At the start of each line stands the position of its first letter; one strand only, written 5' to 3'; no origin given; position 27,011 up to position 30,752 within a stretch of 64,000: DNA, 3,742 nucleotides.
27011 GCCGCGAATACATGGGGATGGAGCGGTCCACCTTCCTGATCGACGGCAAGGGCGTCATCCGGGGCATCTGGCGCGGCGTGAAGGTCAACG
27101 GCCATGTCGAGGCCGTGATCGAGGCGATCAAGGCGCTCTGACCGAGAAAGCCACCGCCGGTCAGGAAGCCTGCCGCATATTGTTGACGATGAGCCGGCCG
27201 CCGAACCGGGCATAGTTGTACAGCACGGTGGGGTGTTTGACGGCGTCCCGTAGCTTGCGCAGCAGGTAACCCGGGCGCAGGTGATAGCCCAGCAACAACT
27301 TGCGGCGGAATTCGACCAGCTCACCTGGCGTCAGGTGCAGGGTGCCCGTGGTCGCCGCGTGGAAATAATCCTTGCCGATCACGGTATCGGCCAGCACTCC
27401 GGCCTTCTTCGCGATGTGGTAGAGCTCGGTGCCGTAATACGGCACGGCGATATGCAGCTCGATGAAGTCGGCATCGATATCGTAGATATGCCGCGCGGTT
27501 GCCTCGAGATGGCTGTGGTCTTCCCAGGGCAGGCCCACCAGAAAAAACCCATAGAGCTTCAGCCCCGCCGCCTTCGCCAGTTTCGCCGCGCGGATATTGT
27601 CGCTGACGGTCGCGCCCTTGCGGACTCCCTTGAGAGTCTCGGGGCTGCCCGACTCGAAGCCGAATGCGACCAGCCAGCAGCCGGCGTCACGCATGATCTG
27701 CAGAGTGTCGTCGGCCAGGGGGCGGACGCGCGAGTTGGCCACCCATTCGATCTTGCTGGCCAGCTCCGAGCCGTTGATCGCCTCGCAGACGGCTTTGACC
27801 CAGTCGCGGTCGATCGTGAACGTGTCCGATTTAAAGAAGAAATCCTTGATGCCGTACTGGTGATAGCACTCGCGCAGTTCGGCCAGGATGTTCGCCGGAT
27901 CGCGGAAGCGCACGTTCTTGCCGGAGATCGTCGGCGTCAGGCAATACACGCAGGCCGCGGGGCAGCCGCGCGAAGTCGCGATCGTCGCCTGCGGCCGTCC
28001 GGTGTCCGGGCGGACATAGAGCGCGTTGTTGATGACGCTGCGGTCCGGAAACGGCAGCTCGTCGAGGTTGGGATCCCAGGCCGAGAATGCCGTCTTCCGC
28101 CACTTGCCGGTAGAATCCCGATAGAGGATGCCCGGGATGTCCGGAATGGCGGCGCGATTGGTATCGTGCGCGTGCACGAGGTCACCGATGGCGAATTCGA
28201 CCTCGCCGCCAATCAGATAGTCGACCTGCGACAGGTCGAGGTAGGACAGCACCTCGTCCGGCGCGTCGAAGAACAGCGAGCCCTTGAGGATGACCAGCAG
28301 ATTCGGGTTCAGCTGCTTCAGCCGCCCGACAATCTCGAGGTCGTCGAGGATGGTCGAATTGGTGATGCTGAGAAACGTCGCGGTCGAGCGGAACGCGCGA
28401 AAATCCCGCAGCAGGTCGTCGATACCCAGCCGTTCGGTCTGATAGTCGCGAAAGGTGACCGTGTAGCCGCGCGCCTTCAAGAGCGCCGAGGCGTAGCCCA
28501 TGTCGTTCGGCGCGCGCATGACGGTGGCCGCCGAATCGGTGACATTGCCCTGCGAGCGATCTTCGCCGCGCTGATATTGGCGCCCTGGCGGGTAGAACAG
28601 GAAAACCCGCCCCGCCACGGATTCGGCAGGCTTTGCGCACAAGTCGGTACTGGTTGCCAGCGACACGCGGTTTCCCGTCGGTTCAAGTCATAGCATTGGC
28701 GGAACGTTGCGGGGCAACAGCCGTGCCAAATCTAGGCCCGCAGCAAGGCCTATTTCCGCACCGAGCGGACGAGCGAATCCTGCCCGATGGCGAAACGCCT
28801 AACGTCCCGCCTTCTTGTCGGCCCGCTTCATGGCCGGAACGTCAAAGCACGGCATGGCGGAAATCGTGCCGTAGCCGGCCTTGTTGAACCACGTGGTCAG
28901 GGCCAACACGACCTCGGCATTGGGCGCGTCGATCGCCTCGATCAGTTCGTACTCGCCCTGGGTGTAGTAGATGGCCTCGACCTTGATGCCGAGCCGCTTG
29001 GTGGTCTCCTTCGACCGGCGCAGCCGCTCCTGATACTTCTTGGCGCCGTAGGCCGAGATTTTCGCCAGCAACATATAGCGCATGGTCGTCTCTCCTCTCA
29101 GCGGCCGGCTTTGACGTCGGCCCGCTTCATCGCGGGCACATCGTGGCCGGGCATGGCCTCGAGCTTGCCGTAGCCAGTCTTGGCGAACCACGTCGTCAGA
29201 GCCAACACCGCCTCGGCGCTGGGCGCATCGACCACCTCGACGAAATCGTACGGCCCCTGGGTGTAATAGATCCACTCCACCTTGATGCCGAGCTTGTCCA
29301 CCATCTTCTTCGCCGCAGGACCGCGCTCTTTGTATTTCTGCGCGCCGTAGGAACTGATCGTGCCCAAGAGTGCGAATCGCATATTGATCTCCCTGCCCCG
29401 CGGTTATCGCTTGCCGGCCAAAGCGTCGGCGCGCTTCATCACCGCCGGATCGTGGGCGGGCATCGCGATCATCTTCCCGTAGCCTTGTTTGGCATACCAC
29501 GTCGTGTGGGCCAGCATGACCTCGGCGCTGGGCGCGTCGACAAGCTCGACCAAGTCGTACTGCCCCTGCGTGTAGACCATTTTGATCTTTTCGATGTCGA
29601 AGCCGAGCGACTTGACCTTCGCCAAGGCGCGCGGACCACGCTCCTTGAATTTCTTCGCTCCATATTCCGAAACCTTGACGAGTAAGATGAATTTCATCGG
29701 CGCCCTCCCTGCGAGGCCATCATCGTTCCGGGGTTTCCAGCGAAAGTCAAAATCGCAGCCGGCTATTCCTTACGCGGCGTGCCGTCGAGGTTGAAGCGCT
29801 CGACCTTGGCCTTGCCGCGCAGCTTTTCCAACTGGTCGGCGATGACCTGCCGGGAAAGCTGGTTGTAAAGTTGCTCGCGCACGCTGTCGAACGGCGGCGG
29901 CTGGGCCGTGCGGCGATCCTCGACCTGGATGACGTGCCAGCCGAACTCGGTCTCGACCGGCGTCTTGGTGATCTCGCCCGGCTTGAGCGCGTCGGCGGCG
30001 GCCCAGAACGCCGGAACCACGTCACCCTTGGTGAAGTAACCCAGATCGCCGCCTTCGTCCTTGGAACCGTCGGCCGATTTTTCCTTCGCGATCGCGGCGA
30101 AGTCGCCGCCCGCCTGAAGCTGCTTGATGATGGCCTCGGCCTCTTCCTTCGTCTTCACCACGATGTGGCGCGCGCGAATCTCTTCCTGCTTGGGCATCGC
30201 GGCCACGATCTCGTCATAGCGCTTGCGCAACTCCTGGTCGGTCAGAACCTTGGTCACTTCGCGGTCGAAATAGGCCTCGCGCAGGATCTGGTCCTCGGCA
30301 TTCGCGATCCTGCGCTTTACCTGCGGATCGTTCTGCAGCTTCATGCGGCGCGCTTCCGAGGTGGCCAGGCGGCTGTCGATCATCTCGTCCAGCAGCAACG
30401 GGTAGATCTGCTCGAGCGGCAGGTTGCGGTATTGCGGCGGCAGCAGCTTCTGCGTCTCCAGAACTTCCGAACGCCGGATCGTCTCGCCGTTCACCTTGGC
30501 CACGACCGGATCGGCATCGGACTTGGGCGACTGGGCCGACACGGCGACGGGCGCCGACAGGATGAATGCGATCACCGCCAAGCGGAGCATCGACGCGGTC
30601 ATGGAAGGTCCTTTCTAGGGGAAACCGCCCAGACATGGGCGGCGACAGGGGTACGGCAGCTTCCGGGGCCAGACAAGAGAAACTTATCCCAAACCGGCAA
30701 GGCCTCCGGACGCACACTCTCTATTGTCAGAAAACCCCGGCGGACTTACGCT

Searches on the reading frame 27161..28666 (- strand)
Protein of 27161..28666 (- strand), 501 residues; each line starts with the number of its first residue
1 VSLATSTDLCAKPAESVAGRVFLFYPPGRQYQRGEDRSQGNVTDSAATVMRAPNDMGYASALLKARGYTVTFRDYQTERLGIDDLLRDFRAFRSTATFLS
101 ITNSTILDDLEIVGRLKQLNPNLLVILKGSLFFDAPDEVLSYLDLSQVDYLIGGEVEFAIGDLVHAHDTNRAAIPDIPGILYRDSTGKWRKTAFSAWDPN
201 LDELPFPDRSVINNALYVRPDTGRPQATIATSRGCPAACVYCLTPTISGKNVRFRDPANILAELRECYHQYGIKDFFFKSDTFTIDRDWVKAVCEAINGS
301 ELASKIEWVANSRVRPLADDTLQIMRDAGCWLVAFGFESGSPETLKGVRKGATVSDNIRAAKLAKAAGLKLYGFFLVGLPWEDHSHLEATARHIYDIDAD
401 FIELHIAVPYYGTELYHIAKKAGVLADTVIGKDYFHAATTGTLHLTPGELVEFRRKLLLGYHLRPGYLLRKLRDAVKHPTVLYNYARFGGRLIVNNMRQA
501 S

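Call 93: search_protein_families(library=pfam, max_evalue=0.00001, proteins=[window:27161-28666:-])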
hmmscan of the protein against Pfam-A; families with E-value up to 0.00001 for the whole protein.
window:27161-28666:- (501 aa): 2 families
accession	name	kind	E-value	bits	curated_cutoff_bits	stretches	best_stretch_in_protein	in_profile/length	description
PF04055.27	Radical_SAM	-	3.5e-22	79.8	29.5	1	231-393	3-165/166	Radical SAM superfamily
PF02310.24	B12-binding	-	2.1e-07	31.2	32.1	1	58-159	19-116/121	B12 binding domain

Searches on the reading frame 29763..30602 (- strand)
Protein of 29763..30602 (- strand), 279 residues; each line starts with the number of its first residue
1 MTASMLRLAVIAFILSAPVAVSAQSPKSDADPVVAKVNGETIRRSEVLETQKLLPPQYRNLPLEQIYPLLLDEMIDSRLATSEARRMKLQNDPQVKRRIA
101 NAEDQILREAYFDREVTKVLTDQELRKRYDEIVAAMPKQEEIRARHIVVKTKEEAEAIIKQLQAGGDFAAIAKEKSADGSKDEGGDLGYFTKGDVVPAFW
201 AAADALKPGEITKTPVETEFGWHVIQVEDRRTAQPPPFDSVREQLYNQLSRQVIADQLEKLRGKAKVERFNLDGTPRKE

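Call 93: search_protein_families(library=pfam, max_evalue=0.00001, proteins=[window:29763-30602:-])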
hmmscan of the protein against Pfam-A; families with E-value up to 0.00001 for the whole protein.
window:29763-30602:- (279 aa): 4 families
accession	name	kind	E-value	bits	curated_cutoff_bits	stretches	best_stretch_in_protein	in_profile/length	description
PF13616.12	Rotamase_3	-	3.3e-22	79.7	22.5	1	138-230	12-115/116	PPIC-type PPIASE domain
PF00639.27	Rotamase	-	3.9e-21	76.3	21.7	1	150-229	17-97/97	PPIC-type PPIASE domain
PF13145.12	Rotamase_2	-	1e-20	75.2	27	1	121-243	2-121/121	PPIC-type PPIASE domain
PF13624.11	SurA_N_3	-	1.6e-06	28.5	27.2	1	8-115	20-132/162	SurA-like N-terminal domain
